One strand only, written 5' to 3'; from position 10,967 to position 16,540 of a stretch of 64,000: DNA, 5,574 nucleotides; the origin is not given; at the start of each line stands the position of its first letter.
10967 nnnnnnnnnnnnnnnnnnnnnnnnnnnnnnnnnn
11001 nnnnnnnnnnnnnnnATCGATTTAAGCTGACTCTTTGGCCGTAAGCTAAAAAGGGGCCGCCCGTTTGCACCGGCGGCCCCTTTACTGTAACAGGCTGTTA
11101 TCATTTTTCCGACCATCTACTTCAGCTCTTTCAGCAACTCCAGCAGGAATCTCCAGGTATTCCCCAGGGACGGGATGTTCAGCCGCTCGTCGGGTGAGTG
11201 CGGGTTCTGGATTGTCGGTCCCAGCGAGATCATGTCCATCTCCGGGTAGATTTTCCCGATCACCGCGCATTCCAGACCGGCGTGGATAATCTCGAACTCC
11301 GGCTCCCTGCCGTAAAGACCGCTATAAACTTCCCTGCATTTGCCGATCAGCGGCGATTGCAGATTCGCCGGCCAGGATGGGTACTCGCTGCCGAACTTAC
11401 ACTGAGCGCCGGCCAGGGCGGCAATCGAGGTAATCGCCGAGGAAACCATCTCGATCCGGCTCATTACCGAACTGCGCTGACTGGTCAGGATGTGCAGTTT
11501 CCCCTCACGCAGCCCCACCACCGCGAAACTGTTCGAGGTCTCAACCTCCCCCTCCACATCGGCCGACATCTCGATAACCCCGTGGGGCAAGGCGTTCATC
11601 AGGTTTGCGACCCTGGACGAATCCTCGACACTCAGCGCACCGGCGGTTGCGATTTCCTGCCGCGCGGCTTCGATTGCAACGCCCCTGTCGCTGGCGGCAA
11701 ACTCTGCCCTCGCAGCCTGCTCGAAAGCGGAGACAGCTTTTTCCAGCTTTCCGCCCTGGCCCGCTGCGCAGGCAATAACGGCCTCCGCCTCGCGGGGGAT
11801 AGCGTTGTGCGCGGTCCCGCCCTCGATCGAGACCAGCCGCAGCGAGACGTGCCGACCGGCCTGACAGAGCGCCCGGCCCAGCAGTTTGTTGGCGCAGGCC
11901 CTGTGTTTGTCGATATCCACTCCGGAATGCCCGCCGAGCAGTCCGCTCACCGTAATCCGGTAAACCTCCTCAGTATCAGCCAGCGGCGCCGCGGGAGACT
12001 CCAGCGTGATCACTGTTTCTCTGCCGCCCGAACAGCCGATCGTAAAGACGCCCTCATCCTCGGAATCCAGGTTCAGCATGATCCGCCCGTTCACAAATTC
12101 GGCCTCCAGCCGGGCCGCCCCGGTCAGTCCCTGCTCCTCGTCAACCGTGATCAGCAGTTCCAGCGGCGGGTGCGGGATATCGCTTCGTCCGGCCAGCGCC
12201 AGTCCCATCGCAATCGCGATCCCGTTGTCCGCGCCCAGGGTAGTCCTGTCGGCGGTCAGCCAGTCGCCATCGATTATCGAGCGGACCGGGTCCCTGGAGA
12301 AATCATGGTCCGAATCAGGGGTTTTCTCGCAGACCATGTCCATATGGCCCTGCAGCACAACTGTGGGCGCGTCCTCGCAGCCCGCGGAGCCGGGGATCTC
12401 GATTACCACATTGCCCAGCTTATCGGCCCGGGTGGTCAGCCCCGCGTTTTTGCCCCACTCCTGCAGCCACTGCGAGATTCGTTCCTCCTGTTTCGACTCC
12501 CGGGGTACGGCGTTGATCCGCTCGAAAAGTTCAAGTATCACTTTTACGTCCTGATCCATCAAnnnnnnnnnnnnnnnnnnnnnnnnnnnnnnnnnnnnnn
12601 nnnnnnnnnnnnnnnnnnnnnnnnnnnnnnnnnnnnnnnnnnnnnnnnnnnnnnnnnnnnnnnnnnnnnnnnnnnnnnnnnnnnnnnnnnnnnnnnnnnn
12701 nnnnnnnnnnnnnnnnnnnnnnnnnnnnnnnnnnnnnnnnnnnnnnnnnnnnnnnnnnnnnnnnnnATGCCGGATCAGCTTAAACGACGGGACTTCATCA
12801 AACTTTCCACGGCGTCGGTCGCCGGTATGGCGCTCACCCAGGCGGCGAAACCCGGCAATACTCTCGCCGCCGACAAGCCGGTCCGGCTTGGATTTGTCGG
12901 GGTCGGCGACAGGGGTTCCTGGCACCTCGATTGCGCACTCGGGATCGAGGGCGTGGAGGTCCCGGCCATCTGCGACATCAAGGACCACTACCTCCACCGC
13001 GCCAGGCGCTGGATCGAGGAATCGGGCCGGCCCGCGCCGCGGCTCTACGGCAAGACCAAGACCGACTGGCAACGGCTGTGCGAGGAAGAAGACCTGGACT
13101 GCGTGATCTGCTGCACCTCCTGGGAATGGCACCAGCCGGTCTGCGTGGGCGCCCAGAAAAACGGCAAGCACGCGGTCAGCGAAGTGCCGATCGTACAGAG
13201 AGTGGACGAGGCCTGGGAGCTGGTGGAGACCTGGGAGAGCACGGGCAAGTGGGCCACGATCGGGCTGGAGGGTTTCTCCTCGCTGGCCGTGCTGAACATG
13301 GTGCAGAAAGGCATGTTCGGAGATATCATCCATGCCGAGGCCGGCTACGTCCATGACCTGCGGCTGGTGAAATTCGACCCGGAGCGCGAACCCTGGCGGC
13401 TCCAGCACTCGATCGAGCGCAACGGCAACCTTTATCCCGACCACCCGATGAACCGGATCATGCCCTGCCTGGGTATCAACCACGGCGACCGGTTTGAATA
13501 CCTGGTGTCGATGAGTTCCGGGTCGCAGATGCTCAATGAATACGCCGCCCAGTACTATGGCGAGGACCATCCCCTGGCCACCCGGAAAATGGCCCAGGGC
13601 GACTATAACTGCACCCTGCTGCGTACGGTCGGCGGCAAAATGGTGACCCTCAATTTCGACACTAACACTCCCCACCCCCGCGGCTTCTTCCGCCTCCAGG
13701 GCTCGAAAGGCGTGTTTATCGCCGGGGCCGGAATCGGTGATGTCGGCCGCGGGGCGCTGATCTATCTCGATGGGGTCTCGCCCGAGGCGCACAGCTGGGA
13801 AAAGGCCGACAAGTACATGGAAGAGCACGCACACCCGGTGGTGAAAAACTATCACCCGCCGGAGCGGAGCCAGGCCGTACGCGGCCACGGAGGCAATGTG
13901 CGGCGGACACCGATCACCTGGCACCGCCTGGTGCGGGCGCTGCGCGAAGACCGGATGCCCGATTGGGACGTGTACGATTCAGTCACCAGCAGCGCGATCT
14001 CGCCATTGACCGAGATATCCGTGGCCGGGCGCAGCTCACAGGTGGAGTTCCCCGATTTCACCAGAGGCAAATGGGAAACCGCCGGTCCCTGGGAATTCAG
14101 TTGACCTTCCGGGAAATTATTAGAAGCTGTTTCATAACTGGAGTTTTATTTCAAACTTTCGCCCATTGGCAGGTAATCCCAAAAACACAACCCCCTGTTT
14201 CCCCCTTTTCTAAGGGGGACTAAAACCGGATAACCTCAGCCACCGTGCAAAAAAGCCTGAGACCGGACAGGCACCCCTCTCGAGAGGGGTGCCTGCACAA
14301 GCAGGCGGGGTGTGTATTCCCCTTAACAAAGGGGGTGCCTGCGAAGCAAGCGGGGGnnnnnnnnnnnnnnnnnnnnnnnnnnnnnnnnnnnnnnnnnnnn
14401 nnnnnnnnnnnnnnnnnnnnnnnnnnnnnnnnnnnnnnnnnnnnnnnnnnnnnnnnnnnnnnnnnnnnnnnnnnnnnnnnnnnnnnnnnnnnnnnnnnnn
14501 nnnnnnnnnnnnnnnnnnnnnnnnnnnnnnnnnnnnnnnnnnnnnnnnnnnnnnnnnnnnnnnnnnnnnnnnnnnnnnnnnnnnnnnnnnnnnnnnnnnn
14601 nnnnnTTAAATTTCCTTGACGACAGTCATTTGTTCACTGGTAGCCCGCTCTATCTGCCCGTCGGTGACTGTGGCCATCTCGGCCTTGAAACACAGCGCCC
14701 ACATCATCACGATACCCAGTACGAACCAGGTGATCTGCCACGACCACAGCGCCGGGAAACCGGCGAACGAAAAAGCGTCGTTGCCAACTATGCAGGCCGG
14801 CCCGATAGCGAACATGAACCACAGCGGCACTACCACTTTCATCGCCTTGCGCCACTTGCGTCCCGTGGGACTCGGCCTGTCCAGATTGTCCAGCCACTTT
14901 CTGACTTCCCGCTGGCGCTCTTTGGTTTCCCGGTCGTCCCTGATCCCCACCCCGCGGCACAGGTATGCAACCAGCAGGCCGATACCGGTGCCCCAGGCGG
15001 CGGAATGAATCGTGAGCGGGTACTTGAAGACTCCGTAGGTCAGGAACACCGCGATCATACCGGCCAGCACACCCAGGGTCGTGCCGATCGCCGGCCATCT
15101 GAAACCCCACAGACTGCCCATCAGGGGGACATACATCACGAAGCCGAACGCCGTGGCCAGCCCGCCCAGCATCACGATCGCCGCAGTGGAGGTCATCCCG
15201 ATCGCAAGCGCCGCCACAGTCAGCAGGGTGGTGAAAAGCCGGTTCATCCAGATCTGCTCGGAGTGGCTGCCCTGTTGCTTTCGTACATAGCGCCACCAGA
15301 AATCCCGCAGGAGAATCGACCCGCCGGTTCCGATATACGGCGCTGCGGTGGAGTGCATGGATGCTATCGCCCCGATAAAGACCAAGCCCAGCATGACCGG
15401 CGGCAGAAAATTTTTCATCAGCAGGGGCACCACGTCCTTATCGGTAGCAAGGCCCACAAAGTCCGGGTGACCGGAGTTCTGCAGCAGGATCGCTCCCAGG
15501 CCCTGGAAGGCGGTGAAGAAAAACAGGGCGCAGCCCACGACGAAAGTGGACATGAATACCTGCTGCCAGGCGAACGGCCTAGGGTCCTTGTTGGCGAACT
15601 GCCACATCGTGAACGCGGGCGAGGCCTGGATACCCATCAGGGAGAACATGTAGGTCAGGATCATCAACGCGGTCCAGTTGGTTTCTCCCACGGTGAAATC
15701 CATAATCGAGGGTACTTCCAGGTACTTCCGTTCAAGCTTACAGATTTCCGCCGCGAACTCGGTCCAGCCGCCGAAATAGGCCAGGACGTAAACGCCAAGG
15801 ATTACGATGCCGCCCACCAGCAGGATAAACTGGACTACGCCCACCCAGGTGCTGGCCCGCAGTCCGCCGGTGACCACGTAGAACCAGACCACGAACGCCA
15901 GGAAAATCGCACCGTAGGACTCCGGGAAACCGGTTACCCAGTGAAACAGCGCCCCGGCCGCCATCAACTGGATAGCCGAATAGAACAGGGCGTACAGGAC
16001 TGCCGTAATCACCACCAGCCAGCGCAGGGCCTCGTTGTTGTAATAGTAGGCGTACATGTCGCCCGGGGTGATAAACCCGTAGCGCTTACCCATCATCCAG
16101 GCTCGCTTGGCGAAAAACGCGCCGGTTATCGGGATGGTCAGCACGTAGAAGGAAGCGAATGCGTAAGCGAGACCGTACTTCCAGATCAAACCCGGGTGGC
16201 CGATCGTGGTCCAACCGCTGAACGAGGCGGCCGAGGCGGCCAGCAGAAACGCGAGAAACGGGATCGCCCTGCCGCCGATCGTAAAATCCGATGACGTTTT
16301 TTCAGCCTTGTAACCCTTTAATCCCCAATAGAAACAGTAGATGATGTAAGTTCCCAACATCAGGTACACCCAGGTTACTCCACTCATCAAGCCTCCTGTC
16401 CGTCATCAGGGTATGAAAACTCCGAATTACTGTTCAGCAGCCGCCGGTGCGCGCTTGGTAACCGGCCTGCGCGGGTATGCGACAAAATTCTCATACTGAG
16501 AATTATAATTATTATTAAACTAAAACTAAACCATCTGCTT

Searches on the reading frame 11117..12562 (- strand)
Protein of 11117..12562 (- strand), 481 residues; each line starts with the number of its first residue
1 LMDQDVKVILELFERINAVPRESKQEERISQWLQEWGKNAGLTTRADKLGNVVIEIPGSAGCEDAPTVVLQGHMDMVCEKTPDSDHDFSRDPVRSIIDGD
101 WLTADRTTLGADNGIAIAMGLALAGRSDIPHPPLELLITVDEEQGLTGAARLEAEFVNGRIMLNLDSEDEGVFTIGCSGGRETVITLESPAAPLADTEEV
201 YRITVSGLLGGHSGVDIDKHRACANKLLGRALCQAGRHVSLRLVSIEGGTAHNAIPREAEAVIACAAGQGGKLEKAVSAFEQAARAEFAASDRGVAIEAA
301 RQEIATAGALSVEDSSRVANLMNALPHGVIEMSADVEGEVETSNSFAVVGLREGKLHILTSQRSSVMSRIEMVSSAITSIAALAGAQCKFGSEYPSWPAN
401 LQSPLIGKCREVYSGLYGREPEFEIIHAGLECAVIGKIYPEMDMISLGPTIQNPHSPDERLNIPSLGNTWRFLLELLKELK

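Call 3: search_protein_families(library=pfam, proteins=[window:11117-12562:-], max_evalue=0.01)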
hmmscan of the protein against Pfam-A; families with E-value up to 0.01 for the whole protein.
window:11117-12562:- (481 aa): 3 families
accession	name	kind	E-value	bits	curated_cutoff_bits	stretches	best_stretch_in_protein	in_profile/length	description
PF01546.33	Peptidase_M20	-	2.1e-11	44.6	24.6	1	70-478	2-205/206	Peptidase family M20/M25/M40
PF07687.19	M20_dimer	-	1.9e-10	41.1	21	1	205-289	3-104/107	Peptidase dimerisation domain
PF04389.22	Peptidase_M28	-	0.0019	18.4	21.3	1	51-167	1-94/193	Peptidase family M28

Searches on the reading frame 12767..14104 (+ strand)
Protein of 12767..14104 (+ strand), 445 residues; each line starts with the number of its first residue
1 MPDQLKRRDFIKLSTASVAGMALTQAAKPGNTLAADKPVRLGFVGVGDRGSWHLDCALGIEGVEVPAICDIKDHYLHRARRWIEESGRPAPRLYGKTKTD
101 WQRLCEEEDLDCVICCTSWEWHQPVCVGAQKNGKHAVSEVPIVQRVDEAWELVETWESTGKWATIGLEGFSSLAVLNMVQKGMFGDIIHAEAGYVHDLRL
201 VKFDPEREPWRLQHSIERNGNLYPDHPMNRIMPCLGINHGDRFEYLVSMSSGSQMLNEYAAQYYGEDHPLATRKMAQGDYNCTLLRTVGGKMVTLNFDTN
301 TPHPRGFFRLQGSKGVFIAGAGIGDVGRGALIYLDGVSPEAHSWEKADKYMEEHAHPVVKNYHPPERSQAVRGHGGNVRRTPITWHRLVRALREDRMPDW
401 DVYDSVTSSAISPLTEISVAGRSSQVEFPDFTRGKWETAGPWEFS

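Call 3: search_protein_families(library=pfam, proteins=[window:12767-14104:+], max_evalue=0.01)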
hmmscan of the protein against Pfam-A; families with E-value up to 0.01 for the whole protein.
window:12767-14104:+ (445 aa): 4 families
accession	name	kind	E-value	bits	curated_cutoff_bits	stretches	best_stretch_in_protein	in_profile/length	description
PF21252.2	Glyco_hydro_109_C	-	4.5e-46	156.9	27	1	173-346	1-186/187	Glycosyl hydrolase 109, C-terminal domain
PF01408.29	GFO_IDH_MocA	-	2.5e-08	35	24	1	40-165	2-118/120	Oxidoreductase family, NAD-binding Rossmann fold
PF22725.1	GFO_IDH_MocA_C3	-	0.0026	18.2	27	0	175-216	4-41/124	GFO/IDH/MocA C-terminal domain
PF10518.14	TAT_signal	-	0.0054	17.1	22.7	1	5-23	2-20/21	TAT (twin-arginine translocation) pathway signal sequence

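Call 4: search_protein_families(library=ncbifam, proteins=[window:12767-14104:+], max_evalue=0.01)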
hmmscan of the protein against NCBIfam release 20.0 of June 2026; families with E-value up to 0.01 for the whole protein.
window:12767-14104:+ (445 aa): 9 families
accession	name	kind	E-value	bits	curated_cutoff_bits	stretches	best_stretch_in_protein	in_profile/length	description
NF052479.1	LevoglcsnDh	equivalog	4.6e-11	42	650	1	94-221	58-186/386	levoglucosan dehydrogenase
NF040723.1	UDP-GlcNAcDh_Arch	equivalog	2.2e-09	37.3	450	1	39-192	1-146/302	UDP-N-acetylglucosamine 3-dehydrogenase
NF058561.1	BT_2158_fam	equivalog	6.1e-09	35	750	1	6-192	1-182/487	glycoside 3-dehydrogenase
TIGR04380.1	myo_inos_iolG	equivalog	1.1e-08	34.4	355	1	39-168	2-123/330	inositol 2-dehydrogenase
NF058563.1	BT_2159_fam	equivalog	9.8e-08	31.4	650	1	39-185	1-141/350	disaccharide 3-dehydrogenase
NF041392.1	XylDh_Gfo6_Halo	equivalog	4e-05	22.6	350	1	35-220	13-194/350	D-xylose 1-dehydrogenase Gfo6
NF052679.1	InsChiInosDhIolG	equivalog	0.0016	17.5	540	1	39-161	3-118/343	bifunctional inositol 2-dehydrogenase/D-chiro-inositol 1-dehydrogenase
NF008607.0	PRK11579.1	subfamily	0.0025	16.9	330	1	99-193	54-151/346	oxidoreductase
TIGR01409.1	TAT_signal_seq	domain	0.003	17.9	16.7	1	7-27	3-22/29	twin-arginine translocation signal domain-containing protein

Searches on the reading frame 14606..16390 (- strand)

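Call 3: search_protein_families(library=pfam, proteins=[window:14606-16390:-], max_evalue=0.01)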
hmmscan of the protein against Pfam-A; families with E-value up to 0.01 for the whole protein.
window:14606-16390:- (594 aa): 1 family
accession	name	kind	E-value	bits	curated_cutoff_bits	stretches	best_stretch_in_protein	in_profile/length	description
PF00474.23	SSF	-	2.2e-30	106.3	22.8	1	36-414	1-375/406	Sodium:solute symporter family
